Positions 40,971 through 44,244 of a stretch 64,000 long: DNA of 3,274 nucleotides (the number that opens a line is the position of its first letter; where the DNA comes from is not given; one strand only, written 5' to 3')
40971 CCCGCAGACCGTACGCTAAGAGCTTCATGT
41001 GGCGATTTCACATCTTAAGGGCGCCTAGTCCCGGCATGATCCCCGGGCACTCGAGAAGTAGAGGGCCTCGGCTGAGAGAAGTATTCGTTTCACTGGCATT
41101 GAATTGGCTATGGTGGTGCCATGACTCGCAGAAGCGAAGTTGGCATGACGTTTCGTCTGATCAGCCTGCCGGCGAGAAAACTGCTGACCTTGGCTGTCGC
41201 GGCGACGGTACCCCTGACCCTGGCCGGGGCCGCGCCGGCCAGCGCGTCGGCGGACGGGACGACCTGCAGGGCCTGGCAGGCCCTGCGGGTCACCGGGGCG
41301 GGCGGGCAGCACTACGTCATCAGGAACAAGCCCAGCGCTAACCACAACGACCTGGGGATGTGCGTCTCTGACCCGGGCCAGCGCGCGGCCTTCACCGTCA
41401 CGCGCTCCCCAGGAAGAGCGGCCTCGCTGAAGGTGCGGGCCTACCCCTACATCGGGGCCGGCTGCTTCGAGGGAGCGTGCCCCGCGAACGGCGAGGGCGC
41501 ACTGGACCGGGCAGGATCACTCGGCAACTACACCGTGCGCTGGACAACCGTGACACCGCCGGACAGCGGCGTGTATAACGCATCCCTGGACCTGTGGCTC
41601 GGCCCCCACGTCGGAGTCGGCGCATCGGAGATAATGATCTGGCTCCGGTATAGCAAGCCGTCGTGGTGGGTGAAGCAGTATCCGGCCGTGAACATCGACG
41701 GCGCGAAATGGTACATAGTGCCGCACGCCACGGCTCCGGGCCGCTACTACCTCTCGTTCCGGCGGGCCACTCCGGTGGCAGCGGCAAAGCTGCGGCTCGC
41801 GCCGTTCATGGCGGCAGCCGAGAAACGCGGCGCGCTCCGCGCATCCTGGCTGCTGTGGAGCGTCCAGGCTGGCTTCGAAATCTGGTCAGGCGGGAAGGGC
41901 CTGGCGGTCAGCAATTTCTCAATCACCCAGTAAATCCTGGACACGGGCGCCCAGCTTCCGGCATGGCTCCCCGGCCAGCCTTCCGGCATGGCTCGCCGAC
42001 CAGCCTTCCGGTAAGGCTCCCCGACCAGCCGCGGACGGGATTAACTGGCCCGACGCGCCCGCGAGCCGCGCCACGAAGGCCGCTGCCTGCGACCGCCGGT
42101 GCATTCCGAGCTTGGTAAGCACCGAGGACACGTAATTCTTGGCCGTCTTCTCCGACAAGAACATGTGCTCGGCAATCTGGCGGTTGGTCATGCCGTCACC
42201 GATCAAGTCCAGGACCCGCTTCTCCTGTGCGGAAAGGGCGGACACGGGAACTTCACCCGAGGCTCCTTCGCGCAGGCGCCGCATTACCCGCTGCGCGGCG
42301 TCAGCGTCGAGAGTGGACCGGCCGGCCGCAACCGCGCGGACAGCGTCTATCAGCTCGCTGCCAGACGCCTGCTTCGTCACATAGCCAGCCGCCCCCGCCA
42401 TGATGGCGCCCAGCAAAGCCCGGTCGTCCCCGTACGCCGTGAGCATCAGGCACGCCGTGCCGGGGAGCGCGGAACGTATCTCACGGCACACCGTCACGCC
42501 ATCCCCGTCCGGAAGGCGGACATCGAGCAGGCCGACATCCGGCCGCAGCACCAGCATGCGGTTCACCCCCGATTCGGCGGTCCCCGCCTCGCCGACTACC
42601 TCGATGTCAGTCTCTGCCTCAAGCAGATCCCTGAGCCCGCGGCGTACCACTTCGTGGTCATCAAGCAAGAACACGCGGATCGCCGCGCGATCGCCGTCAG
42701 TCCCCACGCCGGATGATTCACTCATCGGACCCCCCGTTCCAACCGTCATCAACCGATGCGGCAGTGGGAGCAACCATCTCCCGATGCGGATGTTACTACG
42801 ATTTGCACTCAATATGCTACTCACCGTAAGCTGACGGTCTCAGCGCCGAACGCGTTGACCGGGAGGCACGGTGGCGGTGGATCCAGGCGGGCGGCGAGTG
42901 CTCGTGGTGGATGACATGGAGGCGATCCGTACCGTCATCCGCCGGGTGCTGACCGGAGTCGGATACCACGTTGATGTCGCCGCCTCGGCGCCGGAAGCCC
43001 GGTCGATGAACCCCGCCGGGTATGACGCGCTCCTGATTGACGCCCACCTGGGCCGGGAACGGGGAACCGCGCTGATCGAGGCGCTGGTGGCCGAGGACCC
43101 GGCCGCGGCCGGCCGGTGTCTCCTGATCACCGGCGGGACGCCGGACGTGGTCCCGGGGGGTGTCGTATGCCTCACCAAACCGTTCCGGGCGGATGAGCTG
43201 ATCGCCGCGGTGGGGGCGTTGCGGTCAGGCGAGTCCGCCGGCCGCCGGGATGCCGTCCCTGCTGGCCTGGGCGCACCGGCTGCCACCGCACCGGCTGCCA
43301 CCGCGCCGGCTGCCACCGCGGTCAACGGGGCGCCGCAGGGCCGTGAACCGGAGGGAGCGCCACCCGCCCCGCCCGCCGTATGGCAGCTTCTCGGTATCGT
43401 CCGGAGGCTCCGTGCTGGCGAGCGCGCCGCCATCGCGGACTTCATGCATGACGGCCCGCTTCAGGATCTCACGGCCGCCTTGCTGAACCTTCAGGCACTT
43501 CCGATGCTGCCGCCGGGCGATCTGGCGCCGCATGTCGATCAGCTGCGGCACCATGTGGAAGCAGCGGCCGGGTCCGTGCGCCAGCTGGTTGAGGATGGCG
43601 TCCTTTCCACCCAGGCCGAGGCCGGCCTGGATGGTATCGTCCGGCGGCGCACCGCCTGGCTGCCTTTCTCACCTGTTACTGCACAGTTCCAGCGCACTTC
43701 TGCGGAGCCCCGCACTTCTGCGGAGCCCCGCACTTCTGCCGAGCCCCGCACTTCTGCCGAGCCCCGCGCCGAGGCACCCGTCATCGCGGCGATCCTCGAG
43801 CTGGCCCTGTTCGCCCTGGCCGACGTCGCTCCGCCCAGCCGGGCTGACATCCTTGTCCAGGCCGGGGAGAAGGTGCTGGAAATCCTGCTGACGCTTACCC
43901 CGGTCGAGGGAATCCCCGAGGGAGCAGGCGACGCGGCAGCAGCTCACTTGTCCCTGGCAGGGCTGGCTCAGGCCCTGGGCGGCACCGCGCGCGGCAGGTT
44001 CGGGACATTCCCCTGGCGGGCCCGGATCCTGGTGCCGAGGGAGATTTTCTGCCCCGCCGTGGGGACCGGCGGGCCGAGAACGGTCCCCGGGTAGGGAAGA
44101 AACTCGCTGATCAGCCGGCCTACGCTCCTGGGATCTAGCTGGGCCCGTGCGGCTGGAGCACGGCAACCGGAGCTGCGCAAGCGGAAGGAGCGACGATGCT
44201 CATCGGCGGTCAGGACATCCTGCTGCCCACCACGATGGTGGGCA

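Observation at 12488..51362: Two-part coenzyme M island: CoM-thioether catabolism plus bacterial-type CoM biosynthesis, with no oxygenase in view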

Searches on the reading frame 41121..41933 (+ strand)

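Call 10: search_protein_families(library=pfam, proteins=[window:41121-41933:+], max_evalue=0.001)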
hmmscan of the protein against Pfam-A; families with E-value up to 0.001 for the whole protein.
window:41121-41933:+ (270 aa): 1 family
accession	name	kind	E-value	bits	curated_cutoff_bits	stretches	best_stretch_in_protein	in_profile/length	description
PF01670.23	Glyco_hydro_12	-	5.7e-14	53.2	27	1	139-269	71-205/207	Glycosyl hydrolase family 12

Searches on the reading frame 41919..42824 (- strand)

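Call 10: search_protein_families(library=pfam, proteins=[window:41919-42824:-], max_evalue=0.001)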
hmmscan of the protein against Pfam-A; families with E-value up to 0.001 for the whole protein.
window:41919-42824:- (301 aa): 3 families
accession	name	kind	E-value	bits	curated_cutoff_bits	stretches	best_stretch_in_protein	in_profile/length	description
PF00072.30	Response_reg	-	1e-22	80.8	30.2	1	51-163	1-111/111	Response regulator receiver domain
PF00196.25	GerE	-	4.3e-16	58.7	23.5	1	196-250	2-56/57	Bacterial regulatory proteins, luxR family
PF08281.18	Sigma70_r4_2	-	0.00012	22.1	25.7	1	195-238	9-53/54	Sigma-70, region 4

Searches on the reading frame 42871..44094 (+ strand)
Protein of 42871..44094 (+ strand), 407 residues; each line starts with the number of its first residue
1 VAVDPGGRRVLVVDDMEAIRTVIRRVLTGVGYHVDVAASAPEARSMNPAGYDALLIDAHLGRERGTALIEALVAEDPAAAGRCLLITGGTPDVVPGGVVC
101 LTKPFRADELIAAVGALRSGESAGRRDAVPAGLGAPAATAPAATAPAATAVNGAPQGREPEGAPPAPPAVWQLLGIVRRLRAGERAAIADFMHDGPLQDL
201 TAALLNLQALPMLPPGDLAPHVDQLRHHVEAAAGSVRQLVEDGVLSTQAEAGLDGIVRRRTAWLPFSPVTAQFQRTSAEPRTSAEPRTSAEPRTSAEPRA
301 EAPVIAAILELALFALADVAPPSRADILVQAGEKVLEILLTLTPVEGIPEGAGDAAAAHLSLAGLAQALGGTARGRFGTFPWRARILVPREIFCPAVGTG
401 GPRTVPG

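Call 10: search_protein_families(library=pfam, proteins=[window:42871-44094:+], max_evalue=0.001)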
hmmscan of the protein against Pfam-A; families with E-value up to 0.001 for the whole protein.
window:42871-44094:+ (407 aa): 2 families
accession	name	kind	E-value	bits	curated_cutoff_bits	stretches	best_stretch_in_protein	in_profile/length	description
PF00072.30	Response_reg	-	3.5e-10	40.5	30.2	1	10-114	1-110/111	Response regulator receiver domain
PF07730.19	HisKA_3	-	9.1e-07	29.8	24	1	184-241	1-61/68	Histidine kinase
